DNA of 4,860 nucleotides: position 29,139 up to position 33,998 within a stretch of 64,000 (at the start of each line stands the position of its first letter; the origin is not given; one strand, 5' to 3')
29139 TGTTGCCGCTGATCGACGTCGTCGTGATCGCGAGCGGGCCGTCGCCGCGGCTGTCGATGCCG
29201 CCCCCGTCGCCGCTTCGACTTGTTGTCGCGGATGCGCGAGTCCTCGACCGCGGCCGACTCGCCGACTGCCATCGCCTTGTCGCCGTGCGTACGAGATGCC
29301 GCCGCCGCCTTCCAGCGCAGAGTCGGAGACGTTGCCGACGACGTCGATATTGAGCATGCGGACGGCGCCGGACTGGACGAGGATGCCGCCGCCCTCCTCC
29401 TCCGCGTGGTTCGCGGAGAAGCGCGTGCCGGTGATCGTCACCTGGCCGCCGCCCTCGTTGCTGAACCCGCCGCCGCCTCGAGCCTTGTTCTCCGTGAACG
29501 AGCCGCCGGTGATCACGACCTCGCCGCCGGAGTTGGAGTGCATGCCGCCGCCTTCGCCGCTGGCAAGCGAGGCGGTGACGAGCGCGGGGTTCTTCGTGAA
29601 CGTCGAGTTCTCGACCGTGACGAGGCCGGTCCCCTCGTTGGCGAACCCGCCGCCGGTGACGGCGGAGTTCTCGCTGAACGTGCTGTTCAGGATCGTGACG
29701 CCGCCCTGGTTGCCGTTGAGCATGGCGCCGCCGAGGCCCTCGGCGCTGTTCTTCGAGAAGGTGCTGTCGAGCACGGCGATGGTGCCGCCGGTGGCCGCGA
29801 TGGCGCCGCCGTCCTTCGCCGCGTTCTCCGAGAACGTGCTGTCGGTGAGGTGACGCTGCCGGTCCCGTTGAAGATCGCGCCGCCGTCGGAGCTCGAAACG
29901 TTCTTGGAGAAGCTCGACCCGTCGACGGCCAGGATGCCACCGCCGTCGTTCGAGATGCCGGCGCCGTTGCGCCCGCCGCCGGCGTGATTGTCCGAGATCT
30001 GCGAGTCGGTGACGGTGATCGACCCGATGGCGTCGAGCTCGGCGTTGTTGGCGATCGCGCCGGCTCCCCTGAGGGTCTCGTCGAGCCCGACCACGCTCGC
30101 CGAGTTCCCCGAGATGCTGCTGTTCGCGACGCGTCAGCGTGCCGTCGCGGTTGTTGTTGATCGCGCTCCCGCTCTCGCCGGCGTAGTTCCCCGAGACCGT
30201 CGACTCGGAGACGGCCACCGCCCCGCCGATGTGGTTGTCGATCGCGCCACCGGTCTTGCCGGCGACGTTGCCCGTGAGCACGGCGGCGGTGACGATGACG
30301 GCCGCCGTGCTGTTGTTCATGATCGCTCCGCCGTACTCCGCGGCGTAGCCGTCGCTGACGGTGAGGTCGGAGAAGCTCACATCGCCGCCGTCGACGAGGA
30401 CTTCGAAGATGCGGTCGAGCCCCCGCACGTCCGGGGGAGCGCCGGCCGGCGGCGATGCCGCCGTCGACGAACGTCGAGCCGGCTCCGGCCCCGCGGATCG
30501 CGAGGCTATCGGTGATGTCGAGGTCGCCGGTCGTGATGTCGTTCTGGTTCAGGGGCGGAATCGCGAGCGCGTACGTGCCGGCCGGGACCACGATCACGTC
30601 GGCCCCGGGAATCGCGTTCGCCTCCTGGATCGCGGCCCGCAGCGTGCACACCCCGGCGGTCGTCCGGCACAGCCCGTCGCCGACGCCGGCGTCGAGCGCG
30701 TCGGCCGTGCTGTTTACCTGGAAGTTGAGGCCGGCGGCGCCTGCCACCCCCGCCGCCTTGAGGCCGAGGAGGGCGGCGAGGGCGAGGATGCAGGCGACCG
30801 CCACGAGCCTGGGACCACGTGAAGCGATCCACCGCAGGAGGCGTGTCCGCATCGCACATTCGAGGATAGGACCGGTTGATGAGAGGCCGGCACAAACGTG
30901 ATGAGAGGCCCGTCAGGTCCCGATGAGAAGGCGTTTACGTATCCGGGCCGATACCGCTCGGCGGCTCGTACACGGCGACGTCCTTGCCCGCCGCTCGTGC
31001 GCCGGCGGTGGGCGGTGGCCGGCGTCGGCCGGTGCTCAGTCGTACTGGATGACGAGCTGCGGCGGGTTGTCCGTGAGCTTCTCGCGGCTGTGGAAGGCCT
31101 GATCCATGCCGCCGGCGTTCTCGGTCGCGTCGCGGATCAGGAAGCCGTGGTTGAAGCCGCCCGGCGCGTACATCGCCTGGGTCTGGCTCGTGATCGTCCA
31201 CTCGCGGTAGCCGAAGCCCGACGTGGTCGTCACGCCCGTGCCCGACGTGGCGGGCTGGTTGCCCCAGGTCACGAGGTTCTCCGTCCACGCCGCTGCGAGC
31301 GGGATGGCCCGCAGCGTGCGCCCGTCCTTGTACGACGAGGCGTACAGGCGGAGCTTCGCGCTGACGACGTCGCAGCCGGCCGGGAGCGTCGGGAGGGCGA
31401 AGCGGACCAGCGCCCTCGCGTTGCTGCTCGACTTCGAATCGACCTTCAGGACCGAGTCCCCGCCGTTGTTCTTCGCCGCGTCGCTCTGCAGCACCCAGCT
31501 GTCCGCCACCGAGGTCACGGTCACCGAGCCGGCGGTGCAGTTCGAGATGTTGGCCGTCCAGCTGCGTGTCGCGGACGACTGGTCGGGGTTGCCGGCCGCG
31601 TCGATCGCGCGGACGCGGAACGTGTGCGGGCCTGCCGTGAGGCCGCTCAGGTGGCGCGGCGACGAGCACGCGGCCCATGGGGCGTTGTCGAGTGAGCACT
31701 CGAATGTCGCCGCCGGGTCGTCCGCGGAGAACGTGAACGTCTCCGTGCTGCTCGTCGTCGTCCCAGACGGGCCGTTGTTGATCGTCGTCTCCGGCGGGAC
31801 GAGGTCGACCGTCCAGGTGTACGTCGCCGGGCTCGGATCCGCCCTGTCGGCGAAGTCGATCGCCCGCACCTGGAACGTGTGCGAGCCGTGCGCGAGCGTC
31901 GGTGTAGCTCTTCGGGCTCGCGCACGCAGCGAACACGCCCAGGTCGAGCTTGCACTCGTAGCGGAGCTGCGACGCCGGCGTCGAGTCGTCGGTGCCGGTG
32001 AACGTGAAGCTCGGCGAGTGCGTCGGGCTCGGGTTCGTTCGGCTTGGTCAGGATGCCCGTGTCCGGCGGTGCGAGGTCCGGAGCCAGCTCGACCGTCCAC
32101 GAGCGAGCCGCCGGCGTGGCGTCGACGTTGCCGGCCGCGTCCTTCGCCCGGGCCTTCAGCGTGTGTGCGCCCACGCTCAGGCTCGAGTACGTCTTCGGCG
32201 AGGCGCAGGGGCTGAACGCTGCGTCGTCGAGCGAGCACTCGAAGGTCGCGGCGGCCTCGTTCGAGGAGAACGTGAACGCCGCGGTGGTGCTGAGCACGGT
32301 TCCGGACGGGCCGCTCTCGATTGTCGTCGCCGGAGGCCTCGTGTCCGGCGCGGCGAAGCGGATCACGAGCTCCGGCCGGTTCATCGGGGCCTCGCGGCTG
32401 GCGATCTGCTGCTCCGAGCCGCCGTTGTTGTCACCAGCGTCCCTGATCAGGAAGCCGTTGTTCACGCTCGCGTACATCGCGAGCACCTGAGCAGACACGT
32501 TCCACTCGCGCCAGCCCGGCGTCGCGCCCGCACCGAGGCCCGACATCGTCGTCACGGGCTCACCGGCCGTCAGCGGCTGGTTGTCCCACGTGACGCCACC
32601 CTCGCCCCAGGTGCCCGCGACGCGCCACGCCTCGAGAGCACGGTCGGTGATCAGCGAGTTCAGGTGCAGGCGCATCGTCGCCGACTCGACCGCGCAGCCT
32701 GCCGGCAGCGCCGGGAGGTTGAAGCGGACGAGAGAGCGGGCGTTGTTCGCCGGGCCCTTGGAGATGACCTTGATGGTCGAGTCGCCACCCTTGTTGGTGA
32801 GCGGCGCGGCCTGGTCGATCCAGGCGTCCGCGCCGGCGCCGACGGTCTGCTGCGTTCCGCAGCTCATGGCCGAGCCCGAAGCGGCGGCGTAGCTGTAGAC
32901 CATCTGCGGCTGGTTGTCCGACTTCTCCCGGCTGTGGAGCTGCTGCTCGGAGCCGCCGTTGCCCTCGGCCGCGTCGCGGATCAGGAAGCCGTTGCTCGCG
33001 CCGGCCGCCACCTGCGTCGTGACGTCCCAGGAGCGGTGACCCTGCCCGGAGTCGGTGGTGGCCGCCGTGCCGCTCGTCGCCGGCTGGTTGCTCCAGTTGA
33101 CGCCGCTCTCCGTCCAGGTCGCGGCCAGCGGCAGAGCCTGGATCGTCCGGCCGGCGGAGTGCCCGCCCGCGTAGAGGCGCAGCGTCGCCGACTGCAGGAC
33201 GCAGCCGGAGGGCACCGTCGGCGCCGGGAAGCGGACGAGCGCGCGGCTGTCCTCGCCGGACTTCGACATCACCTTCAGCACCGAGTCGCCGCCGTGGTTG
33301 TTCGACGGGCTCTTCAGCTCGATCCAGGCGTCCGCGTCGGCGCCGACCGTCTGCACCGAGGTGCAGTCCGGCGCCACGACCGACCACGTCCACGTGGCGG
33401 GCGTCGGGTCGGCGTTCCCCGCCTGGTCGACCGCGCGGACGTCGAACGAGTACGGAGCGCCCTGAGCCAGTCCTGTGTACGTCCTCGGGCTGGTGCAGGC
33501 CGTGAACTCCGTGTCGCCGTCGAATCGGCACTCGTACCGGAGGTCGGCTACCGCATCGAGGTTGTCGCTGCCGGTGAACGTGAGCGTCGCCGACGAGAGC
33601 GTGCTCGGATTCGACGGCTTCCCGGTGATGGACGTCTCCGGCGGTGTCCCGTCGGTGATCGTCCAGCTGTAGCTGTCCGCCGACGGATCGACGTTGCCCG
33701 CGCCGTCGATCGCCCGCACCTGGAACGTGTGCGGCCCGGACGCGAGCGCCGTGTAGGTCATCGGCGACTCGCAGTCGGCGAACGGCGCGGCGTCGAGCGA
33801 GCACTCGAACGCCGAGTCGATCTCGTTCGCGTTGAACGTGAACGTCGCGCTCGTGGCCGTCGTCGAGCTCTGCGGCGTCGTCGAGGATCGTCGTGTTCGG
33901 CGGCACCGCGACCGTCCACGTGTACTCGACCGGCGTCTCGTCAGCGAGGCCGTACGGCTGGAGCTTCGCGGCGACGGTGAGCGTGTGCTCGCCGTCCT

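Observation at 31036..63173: About 32 kb appears to be one reading unit for a giant (~10,700-aa) modular secreted protein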

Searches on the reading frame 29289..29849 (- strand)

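Call 10: search_protein_families(library=pfam, proteins=[window:29289-29849:-], max_evalue=0.01)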
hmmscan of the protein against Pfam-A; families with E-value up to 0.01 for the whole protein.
window:29289-29849:- (187 aa): 1 family
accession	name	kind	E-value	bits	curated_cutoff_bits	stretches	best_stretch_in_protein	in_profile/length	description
PF02415.23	Chlam_PMP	-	8.1e-08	32.2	20.6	0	3-19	1-18/19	Chlamydia polymorphic membrane protein (Chlamydia_PMP) repeat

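Call 11: search_protein_families(library=ncbifam, proteins=[window:29289-29849:-], max_evalue=0.01)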
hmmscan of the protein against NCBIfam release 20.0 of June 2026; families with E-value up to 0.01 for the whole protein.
window:29289-29849:- (187 aa): 1 family
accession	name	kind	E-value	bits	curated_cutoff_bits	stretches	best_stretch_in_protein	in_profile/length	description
TIGR01376.1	POMP_repeat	repeat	6.6e-06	25.7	15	1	5-24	6-27/28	polymorphic outer membrane protein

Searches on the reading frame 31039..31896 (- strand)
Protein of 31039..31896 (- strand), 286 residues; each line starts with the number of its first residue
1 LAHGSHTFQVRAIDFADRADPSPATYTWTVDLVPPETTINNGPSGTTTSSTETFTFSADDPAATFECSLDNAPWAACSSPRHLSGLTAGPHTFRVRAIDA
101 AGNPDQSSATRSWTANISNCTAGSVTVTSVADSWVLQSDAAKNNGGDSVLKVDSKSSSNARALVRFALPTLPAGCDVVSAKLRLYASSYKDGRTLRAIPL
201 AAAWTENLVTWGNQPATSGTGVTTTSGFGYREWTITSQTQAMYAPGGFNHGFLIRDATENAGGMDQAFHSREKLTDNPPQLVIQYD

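Call 10: search_protein_families(library=pfam, proteins=[window:31039-31896:-], max_evalue=0.01)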
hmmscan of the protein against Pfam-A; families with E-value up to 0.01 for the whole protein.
window:31039-31896:- (286 aa): 2 families
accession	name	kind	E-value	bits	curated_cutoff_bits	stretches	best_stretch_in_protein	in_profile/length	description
PF24517.2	CBM96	-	1.5e-29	103.4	26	1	125-285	3-164/164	Carbohydrate-binding module family 96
PF19077.6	Big_13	-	0.0012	19.8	27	0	85-109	71-95/102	Bacterial Ig-like domain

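Call 11: search_protein_families(library=ncbifam, proteins=[window:31039-31896:-], max_evalue=0.01)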
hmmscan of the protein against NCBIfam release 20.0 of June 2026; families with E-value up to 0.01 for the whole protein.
window:31039-31896:- (286 aa): 3 families
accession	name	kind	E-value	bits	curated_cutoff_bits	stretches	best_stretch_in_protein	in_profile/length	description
NF033679.1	DNRLRE_dom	domain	1.5e-25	90.2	34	1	131-283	1-163/164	DNRLRE domain-containing protein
NF047446.1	barrel_OmpL47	domain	3e-07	30.8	40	1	52-105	5-59/68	OmpL47-type beta-barrel domain-containing protein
NF033510.3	Ca_tandemer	repeat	0.0037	17.6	50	1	44-104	36-95/96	Ca2+-stabilized repeat-containing adhesin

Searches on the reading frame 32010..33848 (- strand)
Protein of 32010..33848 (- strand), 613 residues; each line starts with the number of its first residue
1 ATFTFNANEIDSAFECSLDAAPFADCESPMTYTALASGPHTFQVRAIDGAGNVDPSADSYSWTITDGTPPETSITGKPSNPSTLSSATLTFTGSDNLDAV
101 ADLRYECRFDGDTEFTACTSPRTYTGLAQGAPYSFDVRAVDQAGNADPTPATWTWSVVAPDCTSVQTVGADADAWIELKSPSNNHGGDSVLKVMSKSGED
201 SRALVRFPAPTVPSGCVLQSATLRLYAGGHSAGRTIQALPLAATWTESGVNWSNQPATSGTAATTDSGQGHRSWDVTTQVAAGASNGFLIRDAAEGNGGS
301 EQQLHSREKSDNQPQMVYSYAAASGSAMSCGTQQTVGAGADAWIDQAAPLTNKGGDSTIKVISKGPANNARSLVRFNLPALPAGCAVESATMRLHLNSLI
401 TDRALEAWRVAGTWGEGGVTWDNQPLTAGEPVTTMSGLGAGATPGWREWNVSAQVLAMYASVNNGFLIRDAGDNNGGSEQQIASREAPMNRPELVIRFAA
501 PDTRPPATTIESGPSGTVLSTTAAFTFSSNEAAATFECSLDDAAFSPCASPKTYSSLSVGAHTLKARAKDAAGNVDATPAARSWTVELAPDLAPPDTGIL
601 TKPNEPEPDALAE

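Call 10: search_protein_families(library=pfam, proteins=[window:32010-33848:-], max_evalue=0.01)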
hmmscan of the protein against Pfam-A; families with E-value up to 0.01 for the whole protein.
window:32010-33848:- (613 aa): 5 families
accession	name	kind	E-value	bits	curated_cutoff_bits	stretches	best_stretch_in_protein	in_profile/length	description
PF24517.2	CBM96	-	9.7e-55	185.3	26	2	166-319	3-163/164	Carbohydrate-binding module family 96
PF19077.6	Big_13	-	7.6e-07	30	27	0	32-58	69-95/102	Bacterial Ig-like domain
PF07495.19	Y_Y_Y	-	0.00073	19.8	26.6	0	31-57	31-57/65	Y_Y_Y domain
PF00801.26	PKD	-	0.0016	18.8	23.5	0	517-578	9-75/80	PKD domain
PF00041.27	fn3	-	0.0029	18.2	25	0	83-150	12-79/84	Fibronectin type III domain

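Call 11: search_protein_families(library=ncbifam, proteins=[window:32010-33848:-], max_evalue=0.01)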
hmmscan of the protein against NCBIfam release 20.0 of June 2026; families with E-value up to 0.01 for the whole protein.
window:32010-33848:- (613 aa): 4 families
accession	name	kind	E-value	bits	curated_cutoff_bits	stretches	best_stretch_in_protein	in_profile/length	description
NF033679.1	DNRLRE_dom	domain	6.2e-51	172.7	34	2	340-496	1-163/164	DNRLRE domain-containing protein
NF047446.1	barrel_OmpL47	domain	3.8e-16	59.3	40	3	14-55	21-60/68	OmpL47-type beta-barrel domain-containing protein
NF033510.3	Ca_tandemer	repeat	5.2e-06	26.7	50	0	103-146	53-95/96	Ca2+-stabilized repeat-containing adhesin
NF047441.1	Lepto_OmpL47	equivalog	0.0025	17.5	250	0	35-75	294-332/336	multi-beta-barrel domain surface protein OmpL47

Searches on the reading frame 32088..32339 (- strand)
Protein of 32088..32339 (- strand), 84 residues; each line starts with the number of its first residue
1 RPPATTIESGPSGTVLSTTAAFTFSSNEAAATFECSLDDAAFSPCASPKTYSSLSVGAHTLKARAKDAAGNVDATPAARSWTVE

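Call 50: predict_structure(alignment_id=A1)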
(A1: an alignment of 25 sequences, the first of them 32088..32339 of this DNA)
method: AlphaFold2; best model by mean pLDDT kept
length: 84 residues; sequences in the alignment: 25
mean_pLDDT: 97.2   pTM: 0.84
mean pLDDT of the five models: 97.2, 97.2, 96.5, 95.5, 93.8
residues with pLDDT >= 90: 83; 70-90: 1; 50-70: 0; < 50: 0
segments of 3 or more residues with pLDDT < 50: none
pLDDT, mean of each block of 10 residues (from residue 1): 96 97 97 98 98 98 97 97 98
secondary structure, 60 per line:
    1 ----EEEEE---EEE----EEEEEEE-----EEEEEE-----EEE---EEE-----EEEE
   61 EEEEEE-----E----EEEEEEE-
elements in order: E5-9 E13-15 E20-26 E32-37 E43-45 E49-51 E57-66 E77-83

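Call 53: fold_search(model_id=the predicted structure, library=pdb)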
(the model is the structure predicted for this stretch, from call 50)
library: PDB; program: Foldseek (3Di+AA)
matches with E <= 10: 1398; with E <= 0.001: 1
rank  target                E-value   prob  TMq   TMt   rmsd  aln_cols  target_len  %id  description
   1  4a2m_C                8.2e-04  1.00  0.71  0.09   2.7        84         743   19  Structure of the periplasmic domain of the heparin and heparan sulphate sensing hybrid two component system BT4663 in  (released 2012-05-02)
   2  4a2m_D                1.2e-03  1.00  0.70  0.09   2.8        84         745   19  Structure of the periplasmic domain of the heparin and heparan sulphate sensing hybrid two component system BT4663 in  (released 2012-05-02)
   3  4tn9_A                1.2e-03  1.00  0.64  0.63   3.8        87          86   16  Crystal structure of Clostridium histolyticum ColG collagenase polycystic kidney disease-like domain at 1.4 Angstrom r (released 2015-03-11)
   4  4jrw_A                1.5e-03  1.00  0.64  0.63   3.8        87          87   16  Crystal structure of Clostridium histolyticum colg collagenase PKD domain 2 at 1.6 Angstrom resolution (released 2014-05-21)
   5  4a2m_A                1.9e-03  1.00  0.72  0.09   2.5        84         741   20  Structure of the periplasmic domain of the heparin and heparan sulphate sensing hybrid two component system BT4663 in  (released 2012-05-02)
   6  4xed                  2.1e-03  1.00  0.66  0.58   4.5        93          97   20  PKD domain of M14-like peptidase from Thermoplasmatales archaeon SCGC AB-540-F20 (released 2015-05-13)
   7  3pe9_B                2.8e-03  1.00  0.68  0.67   3.1        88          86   15  Structures of Clostridium thermocellum CbhA fibronectin(III)-like modules (released 2011-11-23)
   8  4a2m_B                3.1e-03  1.00  0.70  0.09   2.7        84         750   21  Structure of the periplasmic domain of the heparin and heparan sulphate sensing hybrid two component system BT4663 in  (released 2012-05-02)
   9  7wqp_R                3.1e-03  1.00  0.69  0.64   3.6        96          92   14  Adeno-associated virus serotype PHP.eB in complex with AAVR (released 2022-06-15)
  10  2yn3_D                3.4e-03  1.00  0.67  0.31   4.0        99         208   15  Structural insight into the giant calcium-binding adhesin SiiE: implications for the adhesion of Salmonella enterica t (released 2013-04-03)
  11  9kvu                  4.8e-03  1.00  0.74  0.67   3.3        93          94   22  Structure of B1 domain in the bifunctional enzyme CelAly (released 2026-03-18)
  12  3pe9_D                5.1e-03  1.00  0.65  0.65   3.5        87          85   15  Structures of Clostridium thermocellum CbhA fibronectin(III)-like modules (released 2011-11-23)
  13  4aqo                  5.3e-03  1.00  0.72  0.70   3.0        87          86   13  CRYSTAL STRUCTURE OF THE CALCIUM BOUND PKD-like DOMAIN OF COLLAGENASE G FROM CLOSTRIDIUM HISTOLYTICUM AT 0.99 ANGSTROM R (released 2013-06-05)
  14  4u6t_A                6.0e-03  1.00  0.69  0.67   3.3        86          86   17  Crystal structure of the Clostridium histolyticum colH collagenase polycystic kidney disease-like domain 2a at 1.76 An (released 2015-03-11)
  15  8s5s                  6.0e-03  1.00  0.64  0.18   6.6       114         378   15  Crystal structure of a Sulfite dehydrogenase from Thermus thermophilus (released 2024-11-27)
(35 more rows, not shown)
